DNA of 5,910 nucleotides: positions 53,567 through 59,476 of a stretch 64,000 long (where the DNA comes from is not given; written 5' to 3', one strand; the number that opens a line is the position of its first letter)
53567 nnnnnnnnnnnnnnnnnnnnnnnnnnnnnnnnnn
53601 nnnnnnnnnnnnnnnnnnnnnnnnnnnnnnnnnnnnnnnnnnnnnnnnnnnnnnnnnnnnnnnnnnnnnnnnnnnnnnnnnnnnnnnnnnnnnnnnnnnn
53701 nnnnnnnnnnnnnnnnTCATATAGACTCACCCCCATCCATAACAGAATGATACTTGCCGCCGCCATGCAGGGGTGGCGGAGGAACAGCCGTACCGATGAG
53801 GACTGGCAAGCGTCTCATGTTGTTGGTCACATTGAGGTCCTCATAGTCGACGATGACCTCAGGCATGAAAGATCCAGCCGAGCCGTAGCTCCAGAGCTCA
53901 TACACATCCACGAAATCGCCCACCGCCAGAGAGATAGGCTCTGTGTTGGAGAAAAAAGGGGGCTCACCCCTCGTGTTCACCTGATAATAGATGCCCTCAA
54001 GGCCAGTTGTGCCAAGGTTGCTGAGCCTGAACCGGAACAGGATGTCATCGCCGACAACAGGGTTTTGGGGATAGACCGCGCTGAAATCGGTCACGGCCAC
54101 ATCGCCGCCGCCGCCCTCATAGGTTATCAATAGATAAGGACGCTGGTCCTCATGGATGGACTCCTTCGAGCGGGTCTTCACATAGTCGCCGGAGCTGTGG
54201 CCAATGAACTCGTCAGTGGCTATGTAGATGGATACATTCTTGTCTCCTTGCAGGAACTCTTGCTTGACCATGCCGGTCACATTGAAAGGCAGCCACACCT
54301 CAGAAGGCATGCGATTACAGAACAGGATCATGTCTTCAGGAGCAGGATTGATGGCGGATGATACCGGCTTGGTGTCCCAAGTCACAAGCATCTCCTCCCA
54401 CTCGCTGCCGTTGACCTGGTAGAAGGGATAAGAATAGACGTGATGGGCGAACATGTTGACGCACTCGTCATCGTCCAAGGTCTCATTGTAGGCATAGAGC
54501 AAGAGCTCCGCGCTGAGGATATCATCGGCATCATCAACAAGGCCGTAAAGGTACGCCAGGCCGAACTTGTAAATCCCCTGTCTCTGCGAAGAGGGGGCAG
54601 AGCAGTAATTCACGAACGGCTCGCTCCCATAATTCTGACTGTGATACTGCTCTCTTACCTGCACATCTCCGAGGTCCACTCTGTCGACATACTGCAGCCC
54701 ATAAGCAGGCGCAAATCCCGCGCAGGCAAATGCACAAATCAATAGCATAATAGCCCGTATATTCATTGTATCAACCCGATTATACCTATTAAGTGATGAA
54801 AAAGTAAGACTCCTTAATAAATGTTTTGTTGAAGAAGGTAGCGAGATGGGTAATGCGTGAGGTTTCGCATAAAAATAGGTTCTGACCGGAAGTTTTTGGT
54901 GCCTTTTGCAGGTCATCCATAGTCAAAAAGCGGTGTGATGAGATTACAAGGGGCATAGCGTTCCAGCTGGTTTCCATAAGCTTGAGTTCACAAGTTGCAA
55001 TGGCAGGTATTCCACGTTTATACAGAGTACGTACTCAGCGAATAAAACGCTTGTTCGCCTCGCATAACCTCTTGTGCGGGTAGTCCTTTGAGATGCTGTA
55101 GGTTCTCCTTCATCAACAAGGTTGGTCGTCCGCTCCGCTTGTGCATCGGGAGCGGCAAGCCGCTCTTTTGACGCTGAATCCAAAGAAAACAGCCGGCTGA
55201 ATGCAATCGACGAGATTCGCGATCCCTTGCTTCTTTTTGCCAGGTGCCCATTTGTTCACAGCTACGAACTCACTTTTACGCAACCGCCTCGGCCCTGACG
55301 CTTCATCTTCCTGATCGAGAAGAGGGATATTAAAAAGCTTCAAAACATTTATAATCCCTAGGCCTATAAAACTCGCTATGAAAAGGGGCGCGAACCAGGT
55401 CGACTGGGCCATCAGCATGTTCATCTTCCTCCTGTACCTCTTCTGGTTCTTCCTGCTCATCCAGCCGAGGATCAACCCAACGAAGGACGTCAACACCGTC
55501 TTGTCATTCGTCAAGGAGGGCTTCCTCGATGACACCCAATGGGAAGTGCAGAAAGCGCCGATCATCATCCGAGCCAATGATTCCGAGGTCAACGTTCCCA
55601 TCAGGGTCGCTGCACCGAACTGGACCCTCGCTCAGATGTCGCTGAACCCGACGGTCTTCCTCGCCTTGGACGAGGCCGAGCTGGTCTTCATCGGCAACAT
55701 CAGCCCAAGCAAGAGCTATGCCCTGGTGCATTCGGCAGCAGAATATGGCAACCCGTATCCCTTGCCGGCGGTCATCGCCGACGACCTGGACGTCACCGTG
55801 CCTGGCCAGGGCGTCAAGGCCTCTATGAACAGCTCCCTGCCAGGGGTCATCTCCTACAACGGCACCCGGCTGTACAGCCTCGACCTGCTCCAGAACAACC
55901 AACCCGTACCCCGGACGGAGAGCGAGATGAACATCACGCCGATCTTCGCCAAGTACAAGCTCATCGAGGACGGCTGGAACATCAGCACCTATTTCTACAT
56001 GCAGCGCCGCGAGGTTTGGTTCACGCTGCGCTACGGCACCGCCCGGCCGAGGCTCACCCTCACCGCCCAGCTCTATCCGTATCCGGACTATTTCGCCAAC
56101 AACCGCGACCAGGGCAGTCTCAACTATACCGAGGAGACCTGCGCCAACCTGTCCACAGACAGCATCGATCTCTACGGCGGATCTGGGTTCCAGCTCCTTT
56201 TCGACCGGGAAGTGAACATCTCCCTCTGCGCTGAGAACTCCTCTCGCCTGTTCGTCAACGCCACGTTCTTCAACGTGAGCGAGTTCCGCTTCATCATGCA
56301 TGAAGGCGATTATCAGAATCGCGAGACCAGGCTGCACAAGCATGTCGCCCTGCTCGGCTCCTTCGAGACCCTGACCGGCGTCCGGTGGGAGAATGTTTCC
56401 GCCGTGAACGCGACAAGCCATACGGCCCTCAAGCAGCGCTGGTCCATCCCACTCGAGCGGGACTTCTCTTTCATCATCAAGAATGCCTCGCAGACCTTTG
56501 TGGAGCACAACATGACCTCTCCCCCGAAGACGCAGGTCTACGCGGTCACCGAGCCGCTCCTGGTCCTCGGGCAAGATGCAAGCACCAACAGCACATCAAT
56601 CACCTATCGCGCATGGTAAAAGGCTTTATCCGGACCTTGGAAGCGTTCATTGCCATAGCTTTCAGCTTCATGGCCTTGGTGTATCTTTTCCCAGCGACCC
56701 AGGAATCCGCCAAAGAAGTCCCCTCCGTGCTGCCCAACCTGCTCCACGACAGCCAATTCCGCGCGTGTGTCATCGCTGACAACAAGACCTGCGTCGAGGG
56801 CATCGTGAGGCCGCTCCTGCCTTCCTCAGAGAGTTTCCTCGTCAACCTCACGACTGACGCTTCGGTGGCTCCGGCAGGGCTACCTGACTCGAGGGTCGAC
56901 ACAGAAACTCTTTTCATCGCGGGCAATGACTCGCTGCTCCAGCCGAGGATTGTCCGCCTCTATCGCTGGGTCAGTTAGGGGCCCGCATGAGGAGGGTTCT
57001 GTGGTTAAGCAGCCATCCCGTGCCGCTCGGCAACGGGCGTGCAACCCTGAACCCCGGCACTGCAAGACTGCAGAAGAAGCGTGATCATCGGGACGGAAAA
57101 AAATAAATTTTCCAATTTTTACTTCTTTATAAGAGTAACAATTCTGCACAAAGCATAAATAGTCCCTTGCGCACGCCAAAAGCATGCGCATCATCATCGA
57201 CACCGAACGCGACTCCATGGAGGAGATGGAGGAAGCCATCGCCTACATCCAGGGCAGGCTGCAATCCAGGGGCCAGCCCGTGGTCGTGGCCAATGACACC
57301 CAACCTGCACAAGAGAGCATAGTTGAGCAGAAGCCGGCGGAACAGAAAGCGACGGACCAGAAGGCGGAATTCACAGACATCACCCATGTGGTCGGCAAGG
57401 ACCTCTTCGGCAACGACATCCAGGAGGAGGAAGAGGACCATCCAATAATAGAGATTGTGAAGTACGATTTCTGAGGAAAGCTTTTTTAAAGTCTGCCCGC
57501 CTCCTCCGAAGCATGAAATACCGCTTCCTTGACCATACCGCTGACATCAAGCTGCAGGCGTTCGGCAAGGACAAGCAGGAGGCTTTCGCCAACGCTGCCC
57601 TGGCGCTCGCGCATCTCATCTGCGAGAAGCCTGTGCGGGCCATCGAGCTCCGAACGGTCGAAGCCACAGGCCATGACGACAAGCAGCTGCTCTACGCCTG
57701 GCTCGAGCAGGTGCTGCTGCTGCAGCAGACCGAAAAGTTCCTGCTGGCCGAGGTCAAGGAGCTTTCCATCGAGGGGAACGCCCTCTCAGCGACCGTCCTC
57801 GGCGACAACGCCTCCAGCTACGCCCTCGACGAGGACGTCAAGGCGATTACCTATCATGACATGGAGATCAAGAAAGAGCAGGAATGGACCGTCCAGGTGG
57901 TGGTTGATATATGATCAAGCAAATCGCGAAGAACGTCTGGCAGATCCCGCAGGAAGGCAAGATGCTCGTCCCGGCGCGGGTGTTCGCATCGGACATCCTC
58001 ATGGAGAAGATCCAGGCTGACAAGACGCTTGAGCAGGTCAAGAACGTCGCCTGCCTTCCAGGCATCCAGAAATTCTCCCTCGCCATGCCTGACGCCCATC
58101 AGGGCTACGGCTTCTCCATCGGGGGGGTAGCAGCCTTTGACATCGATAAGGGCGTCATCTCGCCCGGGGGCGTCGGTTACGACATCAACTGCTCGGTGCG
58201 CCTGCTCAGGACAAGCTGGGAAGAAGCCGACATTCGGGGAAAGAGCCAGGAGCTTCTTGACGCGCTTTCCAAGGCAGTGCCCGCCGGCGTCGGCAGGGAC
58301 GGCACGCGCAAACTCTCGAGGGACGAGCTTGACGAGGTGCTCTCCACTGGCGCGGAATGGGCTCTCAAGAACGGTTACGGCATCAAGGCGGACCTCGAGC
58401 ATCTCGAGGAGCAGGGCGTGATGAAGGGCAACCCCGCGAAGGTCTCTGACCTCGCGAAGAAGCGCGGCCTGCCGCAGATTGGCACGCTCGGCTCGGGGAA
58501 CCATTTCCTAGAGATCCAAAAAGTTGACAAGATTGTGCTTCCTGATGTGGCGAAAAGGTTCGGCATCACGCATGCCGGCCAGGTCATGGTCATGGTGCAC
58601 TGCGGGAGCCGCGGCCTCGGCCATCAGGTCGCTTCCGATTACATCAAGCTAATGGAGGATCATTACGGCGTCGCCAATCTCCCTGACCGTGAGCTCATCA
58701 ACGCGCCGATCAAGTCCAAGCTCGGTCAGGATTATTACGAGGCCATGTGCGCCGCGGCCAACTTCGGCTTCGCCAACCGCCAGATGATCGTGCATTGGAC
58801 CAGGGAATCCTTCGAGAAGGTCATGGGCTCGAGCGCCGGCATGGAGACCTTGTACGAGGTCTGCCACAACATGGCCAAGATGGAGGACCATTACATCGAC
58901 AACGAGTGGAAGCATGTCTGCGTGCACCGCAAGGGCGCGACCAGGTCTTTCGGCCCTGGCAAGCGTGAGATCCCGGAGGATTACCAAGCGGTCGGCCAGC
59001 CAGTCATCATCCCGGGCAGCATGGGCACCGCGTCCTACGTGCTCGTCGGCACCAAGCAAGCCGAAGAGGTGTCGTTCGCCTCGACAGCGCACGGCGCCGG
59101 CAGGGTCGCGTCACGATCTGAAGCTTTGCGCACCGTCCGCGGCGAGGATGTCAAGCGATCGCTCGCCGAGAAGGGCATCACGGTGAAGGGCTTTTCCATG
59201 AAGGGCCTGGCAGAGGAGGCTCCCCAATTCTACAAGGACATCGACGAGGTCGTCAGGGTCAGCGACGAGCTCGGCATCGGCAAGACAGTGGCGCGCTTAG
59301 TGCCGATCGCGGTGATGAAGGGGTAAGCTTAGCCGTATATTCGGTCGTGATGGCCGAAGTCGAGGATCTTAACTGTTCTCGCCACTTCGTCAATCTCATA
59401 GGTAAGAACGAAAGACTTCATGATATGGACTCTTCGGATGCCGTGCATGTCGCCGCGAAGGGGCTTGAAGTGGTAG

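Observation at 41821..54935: A 13-kb low-GC island of secreted proteins is bounded by a 95-bp inverted repeat that forms the upstream leader of the inward-facing gene at each end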

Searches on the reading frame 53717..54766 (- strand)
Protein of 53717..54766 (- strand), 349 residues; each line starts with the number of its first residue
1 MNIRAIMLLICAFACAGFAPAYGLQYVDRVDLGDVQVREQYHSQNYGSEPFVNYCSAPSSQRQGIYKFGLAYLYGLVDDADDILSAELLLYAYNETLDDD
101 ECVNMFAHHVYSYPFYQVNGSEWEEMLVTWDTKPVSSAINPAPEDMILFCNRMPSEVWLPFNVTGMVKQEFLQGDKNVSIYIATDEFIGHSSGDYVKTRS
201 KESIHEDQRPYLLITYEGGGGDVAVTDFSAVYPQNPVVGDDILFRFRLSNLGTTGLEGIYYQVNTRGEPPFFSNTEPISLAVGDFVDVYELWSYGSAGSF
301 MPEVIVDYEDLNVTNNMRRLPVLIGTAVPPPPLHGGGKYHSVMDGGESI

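Call 12: search_protein_families(library=pfam, proteins=[window:53717-54766:-], max_evalue=0.01)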
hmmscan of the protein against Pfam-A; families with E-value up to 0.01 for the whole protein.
window:53717-54766:- (349 aa): 1 family
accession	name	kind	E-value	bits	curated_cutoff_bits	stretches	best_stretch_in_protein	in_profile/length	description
PF24517.2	CBM96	-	1.1e-11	45.3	26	1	33-216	9-164/164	Carbohydrate-binding module family 96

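Call 25: find_homologous_proteins(query=window:53717-54766:-)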
Query window:53717-54766:- (349 aa): 3 proteins with E <= 0.001 among 1506 candidates.
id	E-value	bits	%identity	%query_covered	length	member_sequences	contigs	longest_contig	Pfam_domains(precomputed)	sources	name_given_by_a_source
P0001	3.1e-218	742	100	92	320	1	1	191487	PF24517.3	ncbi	ncbi:MAG: DNRLRE domain-containing protein [Nanoarchaeota archaeon]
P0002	4.2e-121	422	56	100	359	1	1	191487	PF24517.3,PF00688.25,PF07705.18,PF06848.18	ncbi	ncbi:MAG: DNRLRE domain-containing protein [Nanoarchaeota archaeon]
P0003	1.3e-113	398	55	98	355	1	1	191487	PF24517.3,PF07705.18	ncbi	ncbi:MAG: DNRLRE domain-containing protein [Nanoarchaeota archaeon]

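Call 26: find_encoding_contigs(protein=P0001, flank=10000, max_places=5)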
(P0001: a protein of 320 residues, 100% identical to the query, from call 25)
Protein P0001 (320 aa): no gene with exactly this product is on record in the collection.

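Call 75: search_protein_representatives(protein=window:53717-54766:-)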
Query: 349 residues. Proteins with E-value up to 0.001 (for the whole library): 185; up to 1e-10: 36; up to 1e-30: 4. The best 150 are listed.
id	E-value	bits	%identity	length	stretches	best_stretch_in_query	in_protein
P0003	4.1e-114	397.7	55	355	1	5-347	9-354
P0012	2.7e-105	368.7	42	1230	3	29-228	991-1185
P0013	6.8e-33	130.5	32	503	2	28-223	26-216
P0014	1.0e-31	126.6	43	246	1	33-217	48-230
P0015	2.4e-23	99.1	36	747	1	20-229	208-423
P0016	1.7e-20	89.8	33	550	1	59-280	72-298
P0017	9.0e-19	84.1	33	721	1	19-227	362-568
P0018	7.5e-18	81.0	33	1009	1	5-221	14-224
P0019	2.7e-17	79.2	32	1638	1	32-236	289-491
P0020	4.9e-17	78.3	40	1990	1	221-333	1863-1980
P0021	2.2e-16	76.2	30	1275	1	20-217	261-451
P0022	6.8e-16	74.6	35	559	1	64-217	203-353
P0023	4.2e-15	72.0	34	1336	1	25-218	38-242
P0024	6.6e-15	71.3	28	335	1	17-226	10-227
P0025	1.1e-14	70.7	32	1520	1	20-219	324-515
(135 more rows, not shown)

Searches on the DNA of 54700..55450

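Call 31: search_rna_families(source=window, start=54700, end=55450, threshold=evalue, max_evalue=1)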
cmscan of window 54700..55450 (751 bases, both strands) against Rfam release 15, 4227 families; matches with E-value up to 1: 0.
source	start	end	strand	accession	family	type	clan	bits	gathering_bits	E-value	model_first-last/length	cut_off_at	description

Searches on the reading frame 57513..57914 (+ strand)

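Call 43: search_protein_families(library=pfam, proteins=[window:57513-57914:+], max_evalue=0.01)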
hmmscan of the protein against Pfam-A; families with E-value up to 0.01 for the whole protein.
window:57513-57914:+ (133 aa): 1 family
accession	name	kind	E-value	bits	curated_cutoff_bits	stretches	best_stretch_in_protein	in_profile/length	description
PF01951.21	Archease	-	2.2e-36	125.6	25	1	3-133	1-136/136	Archease protein family (MTH1598/TM1083)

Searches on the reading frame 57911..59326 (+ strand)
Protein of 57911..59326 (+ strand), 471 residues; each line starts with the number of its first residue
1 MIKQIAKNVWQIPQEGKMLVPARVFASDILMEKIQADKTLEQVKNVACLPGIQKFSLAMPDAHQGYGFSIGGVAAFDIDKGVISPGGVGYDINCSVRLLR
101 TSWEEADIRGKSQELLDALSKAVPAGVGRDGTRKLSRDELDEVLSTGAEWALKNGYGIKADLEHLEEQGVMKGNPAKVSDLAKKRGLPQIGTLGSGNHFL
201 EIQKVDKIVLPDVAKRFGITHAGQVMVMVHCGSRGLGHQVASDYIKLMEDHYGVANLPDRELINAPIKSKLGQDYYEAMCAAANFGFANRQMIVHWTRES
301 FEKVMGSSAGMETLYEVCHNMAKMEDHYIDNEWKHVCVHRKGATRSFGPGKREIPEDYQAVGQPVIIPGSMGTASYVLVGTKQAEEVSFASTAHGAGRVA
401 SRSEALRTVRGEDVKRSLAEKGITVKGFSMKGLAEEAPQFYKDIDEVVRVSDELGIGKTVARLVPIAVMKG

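Call 21: search_protein_families(library=ncbifam, proteins=[window:57911-59326:+], max_evalue=0.00001)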
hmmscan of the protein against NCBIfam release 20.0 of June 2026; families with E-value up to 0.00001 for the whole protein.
window:57911-59326:+ (471 aa): 4 families
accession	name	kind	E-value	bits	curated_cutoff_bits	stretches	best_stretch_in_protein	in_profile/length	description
NF038162.1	RtcB_rel_intein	exception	4.5e-194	647.2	1150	2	93-471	578-961/961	intein-containing RtcB family protein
NF007153.0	PRK09588.1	equivalog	4e-50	170.9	407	2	177-470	116-372/379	RNA ligase RtcB family protein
TIGR03073.1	release_rtcB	hypoth_equivalog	1e-40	139.9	271.8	2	180-465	108-356/356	RNA ligase RtcB family protein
NF052663.1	RtcB_rel_intein2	exception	1.7e-33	116.4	1050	1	177-454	369-611/626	intein-containing RctB family protein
